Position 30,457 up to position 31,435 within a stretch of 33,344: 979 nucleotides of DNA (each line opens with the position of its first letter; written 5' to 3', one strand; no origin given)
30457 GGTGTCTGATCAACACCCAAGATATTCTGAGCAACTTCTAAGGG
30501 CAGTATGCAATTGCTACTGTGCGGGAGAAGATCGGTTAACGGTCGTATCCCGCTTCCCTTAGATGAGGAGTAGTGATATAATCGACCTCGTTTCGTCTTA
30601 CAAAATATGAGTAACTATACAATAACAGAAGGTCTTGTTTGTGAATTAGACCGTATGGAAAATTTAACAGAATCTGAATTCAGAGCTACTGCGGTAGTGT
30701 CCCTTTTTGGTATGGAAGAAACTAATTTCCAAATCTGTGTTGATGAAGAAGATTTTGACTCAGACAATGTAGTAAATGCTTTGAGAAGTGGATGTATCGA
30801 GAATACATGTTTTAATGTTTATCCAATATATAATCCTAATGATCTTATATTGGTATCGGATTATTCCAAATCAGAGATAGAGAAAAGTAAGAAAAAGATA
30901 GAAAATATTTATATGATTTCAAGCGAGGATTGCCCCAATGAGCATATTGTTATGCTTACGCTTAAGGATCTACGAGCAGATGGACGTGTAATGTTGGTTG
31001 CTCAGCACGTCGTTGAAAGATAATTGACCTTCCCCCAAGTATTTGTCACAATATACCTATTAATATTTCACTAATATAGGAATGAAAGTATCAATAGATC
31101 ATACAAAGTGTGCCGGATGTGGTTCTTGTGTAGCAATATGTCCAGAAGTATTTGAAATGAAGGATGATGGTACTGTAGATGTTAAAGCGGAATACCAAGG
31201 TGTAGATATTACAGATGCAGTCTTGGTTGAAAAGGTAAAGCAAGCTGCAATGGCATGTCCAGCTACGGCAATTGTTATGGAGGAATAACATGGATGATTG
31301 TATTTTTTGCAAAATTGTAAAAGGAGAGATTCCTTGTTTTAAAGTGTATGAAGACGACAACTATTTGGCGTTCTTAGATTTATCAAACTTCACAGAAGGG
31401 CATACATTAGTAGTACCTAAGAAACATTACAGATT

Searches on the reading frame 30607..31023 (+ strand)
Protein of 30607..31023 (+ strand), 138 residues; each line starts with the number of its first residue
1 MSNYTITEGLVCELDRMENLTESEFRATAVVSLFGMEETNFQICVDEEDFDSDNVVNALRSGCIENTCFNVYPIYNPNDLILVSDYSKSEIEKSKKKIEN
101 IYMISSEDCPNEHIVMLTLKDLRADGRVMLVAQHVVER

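Call 10: find_encoding_contigs(protein=window:30607-31023:+, flank=10000, max_places=10)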
Protein window:30607-31023:+ (138 aa): 1 contig read that carries it; 1 place shown.
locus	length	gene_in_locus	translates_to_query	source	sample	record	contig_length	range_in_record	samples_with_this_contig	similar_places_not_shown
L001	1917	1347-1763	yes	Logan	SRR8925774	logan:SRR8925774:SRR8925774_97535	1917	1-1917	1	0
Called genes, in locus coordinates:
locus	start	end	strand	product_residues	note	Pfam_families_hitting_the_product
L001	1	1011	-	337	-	?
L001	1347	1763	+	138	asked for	-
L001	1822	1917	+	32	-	?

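Call 13: search_protein_families(library=pfam, proteins=[window:30607-31023:+])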
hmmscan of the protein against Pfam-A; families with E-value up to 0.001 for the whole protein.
window:30607-31023:+ (138 aa): 0 families

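Call 14: search_protein_families(library=ncbifam, proteins=[window:30607-31023:+])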
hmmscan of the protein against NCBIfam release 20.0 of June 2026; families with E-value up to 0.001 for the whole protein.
window:30607-31023:+ (138 aa): 0 families

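Call 22: find_homologous_proteins(query=window:30607-31023:+, max_evalue=0.01)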
Query window:30607-31023:+ (138 aa): 3 proteins with E <= 0.01 among 8 candidates.
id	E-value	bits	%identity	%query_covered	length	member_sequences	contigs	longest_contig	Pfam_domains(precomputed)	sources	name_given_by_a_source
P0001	8.2e-85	299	100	100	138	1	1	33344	-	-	-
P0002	4.0e-52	193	67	100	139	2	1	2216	-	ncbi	-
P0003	2.0e-50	188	86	75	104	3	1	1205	-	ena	-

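Call 23: find_encoding_contigs(protein=P0002, flank=10000)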
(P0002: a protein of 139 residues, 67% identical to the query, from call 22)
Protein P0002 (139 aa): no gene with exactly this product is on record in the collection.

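Call 24: find_encoding_contigs(protein=P0003, flank=10000)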
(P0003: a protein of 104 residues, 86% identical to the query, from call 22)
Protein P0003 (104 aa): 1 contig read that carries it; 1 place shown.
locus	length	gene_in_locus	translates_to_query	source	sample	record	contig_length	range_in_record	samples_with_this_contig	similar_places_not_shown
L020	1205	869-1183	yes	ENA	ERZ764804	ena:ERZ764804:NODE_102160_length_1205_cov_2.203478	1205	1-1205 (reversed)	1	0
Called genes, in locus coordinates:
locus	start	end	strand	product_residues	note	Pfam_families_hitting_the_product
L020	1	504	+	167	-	?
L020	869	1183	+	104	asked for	-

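Call 29: find_related_loci(query=A1, collection=metagenome_contigs, flank=3000)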
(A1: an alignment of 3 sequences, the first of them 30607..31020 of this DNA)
Query A1 (138 aa) in metagenome_contigs; peptide patterns used: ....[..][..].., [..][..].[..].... (x = any residue, [..] = any of these).
561 stretches matched a pattern; 1 encode a relative of the query (tblastn E <= 1e-3); 1 distinct loci.
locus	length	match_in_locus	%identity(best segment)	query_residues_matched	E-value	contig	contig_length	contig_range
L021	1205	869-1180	86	1-104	2e-61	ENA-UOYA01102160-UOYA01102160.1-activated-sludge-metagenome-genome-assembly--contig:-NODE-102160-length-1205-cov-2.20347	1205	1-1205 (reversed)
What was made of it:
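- Tried and rejected: A metagenome scan with the hyp138 alignment returned only the contig already in hand (call 29).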

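Call 32: search_protein_families(library=padloc, proteins=[window:30607-31023:+], max_evalue=1)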
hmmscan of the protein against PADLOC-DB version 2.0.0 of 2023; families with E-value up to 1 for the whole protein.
window:30607-31023:+ (138 aa): 0 families

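Call 33: search_protein_families(library=phrogs, proteins=[window:30607-31023:+], max_evalue=1)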
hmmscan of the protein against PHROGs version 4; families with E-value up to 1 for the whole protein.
window:30607-31023:+ (138 aa): 2 families
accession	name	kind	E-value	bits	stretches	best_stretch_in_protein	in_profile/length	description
phrog_10106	-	unknown function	0.14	12.6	1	58-119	131-190/206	-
phrog_3990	-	head and packaging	0.3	11.1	1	60-92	158-189/390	major head protein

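Call 34: search_protein_families(library=pfam, proteins=[window:30607-31023:+], max_evalue=1)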
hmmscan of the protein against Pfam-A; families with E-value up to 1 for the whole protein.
window:30607-31023:+ (138 aa): 3 families
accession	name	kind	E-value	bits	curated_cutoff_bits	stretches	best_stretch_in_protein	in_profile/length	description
PF12148.14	TTD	-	0.0092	16.2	29.1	1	86-134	37-85/155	Tandem tudor domain within UHRF1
PF00048.25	IL8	-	0.021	15.5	21.3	1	93-120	12-40/60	Small cytokines (intecrine/chemokine), interleukin-8 like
PF21011.2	CetZ_C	-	0.089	12.7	21.6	1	29-102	18-89/180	Tubulin-like CetZ, C-terminal domain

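Call 40: search_protein_representatives(alignment_id=A1)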
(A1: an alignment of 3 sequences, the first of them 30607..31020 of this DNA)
Query: 3 sequences, 138 profile positions. Proteins with E-value up to 0.001 (for the whole library): 7; up to 1e-10: 4; up to 1e-30: 2. The best 7 are listed.
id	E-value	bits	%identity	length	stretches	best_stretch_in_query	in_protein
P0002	8.9e-78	274.8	-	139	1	1-138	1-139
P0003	8.2e-60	216.6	-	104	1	1-104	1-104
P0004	2.8e-21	91.8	-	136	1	1-136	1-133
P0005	1.9e-20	89.2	-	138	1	6-138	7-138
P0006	2.2e-08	50.0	-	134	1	7-135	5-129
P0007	4.5e-05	39.3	-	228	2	76-132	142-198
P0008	3.5e-04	36.4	-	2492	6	30-61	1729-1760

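Call 45: predict_structure(alignment_id=A1)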
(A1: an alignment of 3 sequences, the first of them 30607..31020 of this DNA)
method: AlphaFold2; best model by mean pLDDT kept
length: 138 residues; sequences in the alignment: 3
mean_pLDDT: 43.5   pTM: 0.30
mean pLDDT of the five models: 43.5, 39.9, 39.7, 35.9, 33.6
residues with pLDDT >= 90: 0; 70-90: 0; 50-70: 34; < 50: 104
segments of 3 or more residues with pLDDT < 50: 1-18, 32-50, 58-89, 105-109, 111-113, 119-138
pLDDT, mean of each block of 10 residues (from residue 1): 32 42 51 43 43 51 35 39 39 54 50 49 40 40
secondary structure, 60 per line:
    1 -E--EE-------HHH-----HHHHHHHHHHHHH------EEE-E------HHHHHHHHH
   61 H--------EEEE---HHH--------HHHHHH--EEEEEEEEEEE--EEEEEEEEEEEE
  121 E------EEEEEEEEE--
elements in order: H22-34 E41-43 H52-61 E70-73 H88-93 E96-106 E109-121 E128-136

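Call 46: find_homologous_proteins(query=A3, max_evalue=0.01)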
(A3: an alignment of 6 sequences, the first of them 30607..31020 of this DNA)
Query A3 (6 sequences) (138 aa, profile of the alignment): 6 proteins with E <= 0.01 among 3601 candidates.
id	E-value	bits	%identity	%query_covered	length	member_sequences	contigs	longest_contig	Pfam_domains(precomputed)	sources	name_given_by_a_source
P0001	2.3e-62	227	100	100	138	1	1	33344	-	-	-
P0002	2.5e-59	217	67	100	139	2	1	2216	-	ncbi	-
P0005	1.2e-54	202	37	100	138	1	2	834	-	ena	-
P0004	1.1e-53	199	38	99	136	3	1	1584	-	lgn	-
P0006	1.1e-49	186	30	93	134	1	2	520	-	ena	-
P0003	1.2e-43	166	86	75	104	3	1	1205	-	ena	-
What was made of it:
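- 30607..31023 (+): hyp138: small acidic protein of unknown family, always immediately downstream of the RNA and followed by ferredoxin and HIT genes. Only six clusters of relatives among 5.8 billion proteins (calls 22, 40, 46).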

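Call 47: find_encoding_contigs(protein=P0004, flank=10000)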
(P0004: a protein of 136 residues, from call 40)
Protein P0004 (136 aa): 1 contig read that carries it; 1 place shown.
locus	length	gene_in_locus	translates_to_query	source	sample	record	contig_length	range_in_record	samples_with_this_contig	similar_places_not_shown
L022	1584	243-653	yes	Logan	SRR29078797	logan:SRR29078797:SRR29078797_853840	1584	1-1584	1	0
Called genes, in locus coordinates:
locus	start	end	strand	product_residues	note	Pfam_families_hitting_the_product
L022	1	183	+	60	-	?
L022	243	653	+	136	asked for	-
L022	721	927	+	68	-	PF13459:Fer4_15, PF13370:Fer4_13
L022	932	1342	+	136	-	PF11969:DcpS_C, PF01230:HIT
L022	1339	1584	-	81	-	?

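Call 48: find_encoding_contigs(protein=P0005, flank=10000)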
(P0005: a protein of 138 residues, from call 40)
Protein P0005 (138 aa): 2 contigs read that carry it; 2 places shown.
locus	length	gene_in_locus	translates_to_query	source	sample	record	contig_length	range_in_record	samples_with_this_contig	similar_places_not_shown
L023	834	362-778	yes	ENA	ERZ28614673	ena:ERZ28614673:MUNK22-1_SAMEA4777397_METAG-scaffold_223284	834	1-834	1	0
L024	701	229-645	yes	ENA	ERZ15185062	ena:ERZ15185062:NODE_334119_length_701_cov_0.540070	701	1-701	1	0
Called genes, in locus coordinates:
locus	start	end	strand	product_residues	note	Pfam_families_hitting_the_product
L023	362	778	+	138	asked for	-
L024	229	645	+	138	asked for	-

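Call 49: find_encoding_contigs(protein=P0006, flank=10000)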
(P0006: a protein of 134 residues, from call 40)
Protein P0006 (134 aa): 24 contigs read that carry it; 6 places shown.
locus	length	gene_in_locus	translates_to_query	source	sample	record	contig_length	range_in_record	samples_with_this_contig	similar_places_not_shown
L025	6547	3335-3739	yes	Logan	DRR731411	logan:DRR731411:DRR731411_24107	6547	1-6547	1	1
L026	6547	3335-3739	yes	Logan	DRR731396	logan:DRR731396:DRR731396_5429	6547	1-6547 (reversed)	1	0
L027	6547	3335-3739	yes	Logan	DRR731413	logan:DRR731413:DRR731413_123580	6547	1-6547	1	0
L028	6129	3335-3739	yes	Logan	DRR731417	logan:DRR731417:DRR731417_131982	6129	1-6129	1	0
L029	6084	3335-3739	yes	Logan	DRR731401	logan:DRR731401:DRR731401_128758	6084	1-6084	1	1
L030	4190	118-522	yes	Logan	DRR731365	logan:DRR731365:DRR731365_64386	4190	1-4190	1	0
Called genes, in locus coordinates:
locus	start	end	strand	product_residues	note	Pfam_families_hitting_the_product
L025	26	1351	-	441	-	PF11258:DUF3048, PF17479:DUF3048_C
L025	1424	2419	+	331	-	-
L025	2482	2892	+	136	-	PF00702:Hydrolase, PF13419:HAD_2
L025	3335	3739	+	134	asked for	-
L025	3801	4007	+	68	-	PF13237:Fer4_10 (faint), PF13459:Fer4_15, PF13370:Fer4_13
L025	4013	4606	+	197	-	PF00293:NUDIX (faint)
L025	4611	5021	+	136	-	PF11969:DcpS_C, PF01230:HIT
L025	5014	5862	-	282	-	PF00756:Esterase (weak), PF00561:Abhydrolase_1, PF00326:Peptidase_S9 (faint), PF02230:Abhydrolase_2 (weak), PF12146:Hydrolase_4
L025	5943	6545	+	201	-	?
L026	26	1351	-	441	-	PF11258:DUF3048, PF17479:DUF3048_C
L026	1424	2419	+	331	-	-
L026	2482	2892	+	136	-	PF00702:Hydrolase, PF13419:HAD_2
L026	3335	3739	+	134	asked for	-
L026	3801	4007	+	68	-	PF13237:Fer4_10 (faint), PF13459:Fer4_15, PF13370:Fer4_13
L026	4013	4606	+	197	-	PF00293:NUDIX (faint)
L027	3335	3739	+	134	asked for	-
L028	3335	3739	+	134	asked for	-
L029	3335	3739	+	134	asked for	-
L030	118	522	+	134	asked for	-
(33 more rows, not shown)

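Call 59: list_cluster_members(proteins=[P0002, P0005, P0004])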
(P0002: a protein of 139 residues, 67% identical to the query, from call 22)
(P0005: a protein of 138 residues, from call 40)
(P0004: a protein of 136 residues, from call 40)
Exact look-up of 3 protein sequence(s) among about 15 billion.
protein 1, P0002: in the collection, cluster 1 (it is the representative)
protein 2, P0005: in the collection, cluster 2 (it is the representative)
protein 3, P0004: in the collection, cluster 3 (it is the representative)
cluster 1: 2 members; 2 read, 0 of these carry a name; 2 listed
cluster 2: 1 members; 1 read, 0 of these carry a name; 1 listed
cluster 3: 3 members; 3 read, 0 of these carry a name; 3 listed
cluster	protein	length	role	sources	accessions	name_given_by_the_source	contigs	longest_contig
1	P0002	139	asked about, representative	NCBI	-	-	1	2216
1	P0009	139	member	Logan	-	-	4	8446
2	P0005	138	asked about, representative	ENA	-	-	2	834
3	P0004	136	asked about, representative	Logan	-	-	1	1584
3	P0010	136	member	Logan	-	-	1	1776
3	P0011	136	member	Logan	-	-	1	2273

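Call 61: find_encoding_contigs(protein=P0009, flank=5000, max_places=6)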
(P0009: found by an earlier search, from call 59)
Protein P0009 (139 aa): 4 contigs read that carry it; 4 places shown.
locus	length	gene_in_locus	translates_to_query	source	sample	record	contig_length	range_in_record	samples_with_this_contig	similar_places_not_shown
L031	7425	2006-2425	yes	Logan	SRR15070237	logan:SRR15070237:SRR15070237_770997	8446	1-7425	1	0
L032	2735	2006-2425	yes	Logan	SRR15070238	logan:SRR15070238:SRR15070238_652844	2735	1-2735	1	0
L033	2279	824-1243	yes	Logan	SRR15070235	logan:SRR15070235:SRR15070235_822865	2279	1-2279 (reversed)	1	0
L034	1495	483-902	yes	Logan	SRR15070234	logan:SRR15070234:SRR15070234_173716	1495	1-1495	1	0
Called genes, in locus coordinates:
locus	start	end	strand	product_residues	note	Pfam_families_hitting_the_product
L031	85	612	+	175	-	-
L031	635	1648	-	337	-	PF13793:Pribosyltran_N, PF00156:Pribosyltran, PF14572:Pribosyl_synth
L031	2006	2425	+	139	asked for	-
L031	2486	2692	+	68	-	PF12797:Fer4_2 (weak), PF12837:Fer4_6 (weak), PF12838:Fer4_7 (faint), PF13237:Fer4_10 (weak), PF13459:Fer4_15, PF13370:Fer4_13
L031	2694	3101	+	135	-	PF11969:DcpS_C, PF01230:HIT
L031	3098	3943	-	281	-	PF12146:Hydrolase_4 (weak), PF00561:Abhydrolase_1, PF02230:Abhydrolase_2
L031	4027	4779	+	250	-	PF13462:Thioredoxin_4, PF13098:Thioredoxin_2, PF01323:DSBA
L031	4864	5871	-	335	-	-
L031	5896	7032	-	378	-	PF26514:DUF8173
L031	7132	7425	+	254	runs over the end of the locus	PF01061:ABC2_membrane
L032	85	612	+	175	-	-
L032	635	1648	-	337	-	PF13793:Pribosyltran_N, PF00156:Pribosyltran, PF14572:Pribosyl_synth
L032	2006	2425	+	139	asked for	-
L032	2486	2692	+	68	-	PF12797:Fer4_2 (weak), PF12837:Fer4_6 (weak), PF12838:Fer4_7 (faint), PF13237:Fer4_10 (weak), PF13459:Fer4_15, PF13370:Fer4_13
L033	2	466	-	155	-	?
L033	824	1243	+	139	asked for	-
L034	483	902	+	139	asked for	-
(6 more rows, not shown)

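Call 62: find_encoding_contigs(protein=P0011, flank=5000, max_places=4)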
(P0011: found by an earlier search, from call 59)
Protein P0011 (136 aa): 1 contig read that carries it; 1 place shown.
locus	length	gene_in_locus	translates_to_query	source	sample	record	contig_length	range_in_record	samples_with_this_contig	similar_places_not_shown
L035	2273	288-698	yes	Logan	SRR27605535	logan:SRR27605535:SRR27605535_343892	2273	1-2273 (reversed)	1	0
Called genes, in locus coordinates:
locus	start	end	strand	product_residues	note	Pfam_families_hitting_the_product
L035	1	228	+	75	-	?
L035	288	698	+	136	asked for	-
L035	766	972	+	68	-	PF13459:Fer4_15, PF13370:Fer4_13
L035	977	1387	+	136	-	PF11969:DcpS_C, PF01230:HIT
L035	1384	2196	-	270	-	PF00326:Peptidase_S9 (faint), PF02230:Abhydrolase_2, PF00561:Abhydrolase_1, PF12146:Hydrolase_4, PF00756:Esterase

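Call 83: predict_structure(alignment_id=A3)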
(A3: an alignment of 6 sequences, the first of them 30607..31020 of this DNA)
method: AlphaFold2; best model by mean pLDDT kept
length: 138 residues; sequences in the alignment: 6
mean_pLDDT: 76.3   pTM: 0.74
mean pLDDT of the five models: 76.3, 76.1, 74.9, 74.6, 71.2
residues with pLDDT >= 90: 17; 70-90: 86; 50-70: 21; < 50: 14
segments of 3 or more residues with pLDDT < 50: 1-13
pLDDT, mean of each block of 10 residues (from residue 1): 32 57 86 83 85 90 78 77 59 80 90 89 79 84
secondary structure, 60 per line:
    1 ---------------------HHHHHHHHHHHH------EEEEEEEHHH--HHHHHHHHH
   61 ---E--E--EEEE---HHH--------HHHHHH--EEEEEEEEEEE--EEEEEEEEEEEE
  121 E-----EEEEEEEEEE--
elements in order: H22-33 E40-46 H52-60 E70-73 H88-93 E96-106 E109-121 E127-136

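Call 88: fold_search(model_id=the predicted structure, library=pdb)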
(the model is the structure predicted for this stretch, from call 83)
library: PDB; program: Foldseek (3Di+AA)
matches with E <= 10: 1037; with E <= 0.001: 0
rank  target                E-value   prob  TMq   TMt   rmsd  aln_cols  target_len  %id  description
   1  3df6_B                2.8e-02  0.75  0.33  0.41   5.6       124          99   10  The thermo- and acido-stable ORF-99 from the archaeal virus AFV1 (released 2009-06-16)
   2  4qda_A                3.2e-02  0.09  0.16  0.16   9.5       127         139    9  Crystal structure of mutant Thioesterase PA1618 (E64A) from Pseudomonas aeruginosa (released 2015-05-13)
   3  3qoo                  3.4e-02  0.15  0.18  0.19   9.1       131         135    9  Crystal structure of hot-dog-like Taci_0573 protein from Thermanaerovibrio acidaminovorans (released 2011-02-23)
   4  4qda_E                4.0e-02  0.09  0.16  0.17   9.8       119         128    9  Crystal structure of mutant Thioesterase PA1618 (E64A) from Pseudomonas aeruginosa (released 2015-05-13)
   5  1sc0_A                4.3e-02  0.11  0.18  0.18  10.1       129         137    8  X-ray Structure of YB61_HAEIN Northeast Structural Genomics Consortium Target IR63 (released 2004-03-30)
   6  4qd7_A                4.6e-02  0.08  0.16  0.16   9.5       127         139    9  Crystal structure of Thioesterase PA1618 from Pseudomonas aeruginosa (released 2015-05-13)
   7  3djw_A                4.8e-02  0.69  0.34  0.43   5.3       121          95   10  The thermo- and acido-stable ORF-99 from the archaeal virus AFV1 (released 2009-06-16)
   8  3lz7_B                5.2e-02  0.11  0.18  0.18   9.7       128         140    8  Crystal Structure of thioesterase HI1161 EC3.1.2.- from Haemophilus influenzae. Orthorombic crystal form. Northeast St (released 2010-03-23)
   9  6sta_B                6.2e-02  0.35  0.30  0.27   9.7       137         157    6  Crystal structure of the strawberry pathogenesis-related 10 (PR-10) Fra a 1.02 protein, E46A D48A mutant (released 2019-12-18)
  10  2h36                  6.6e-02  0.69  0.38  0.45   6.2       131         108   13  Structure of ORF14 from Sulfolobus Islandicus Filamentous Virus (SIFV) (released 2007-06-05)
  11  2fpn                  6.6e-02  0.60  0.32  0.24   5.2       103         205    9  The crystal structure of the ywmB protein from Bacillus subtilis (released 2006-03-14)
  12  4r7k_A                6.6e-02  0.28  0.29  0.25   9.6       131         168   13  1.88 Angstrom Resolution Crystal Structure of Hypothetical Protein jhp0584 from Helicobacter pylori. (released 2014-09-10)
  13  3hm0_B                6.6e-02  0.07  0.16  0.17  10.0       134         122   10  Crystal Structure of Probable Thioesterase from Bartonella henselae (released 2009-06-09)
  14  4qdb_A                6.6e-02  0.07  0.16  0.15   9.9       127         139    8  Crystal structure of mutant Thioesterase PA1618 (Q49A) from Pseudomonas aeruginosa (released 2015-05-13)
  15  9gnw_P                7.0e-02  0.25  0.27  0.21  13.3       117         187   14  Universal PSII assembly intermediate (released 2025-09-17)
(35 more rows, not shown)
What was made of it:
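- Tried and rejected: Foldseek against the PDB gave E>=0.028 and TM<=0.38 (calls 45, 83, 88).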

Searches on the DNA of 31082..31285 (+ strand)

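Call 89: search_with_rna_model(model_id=R1, sources=[L036, L037, L038, L039, L040, L041], max_evalue=1)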
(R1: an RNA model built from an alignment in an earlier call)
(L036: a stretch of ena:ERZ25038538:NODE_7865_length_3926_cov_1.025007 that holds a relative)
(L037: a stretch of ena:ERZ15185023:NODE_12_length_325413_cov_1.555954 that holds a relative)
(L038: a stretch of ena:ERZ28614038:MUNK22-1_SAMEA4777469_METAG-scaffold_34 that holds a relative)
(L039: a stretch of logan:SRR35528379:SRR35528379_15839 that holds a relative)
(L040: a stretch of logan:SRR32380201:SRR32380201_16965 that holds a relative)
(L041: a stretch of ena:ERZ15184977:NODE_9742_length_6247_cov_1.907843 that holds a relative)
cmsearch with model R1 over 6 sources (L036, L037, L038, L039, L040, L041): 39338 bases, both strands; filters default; matches with E-value up to 1: 0.
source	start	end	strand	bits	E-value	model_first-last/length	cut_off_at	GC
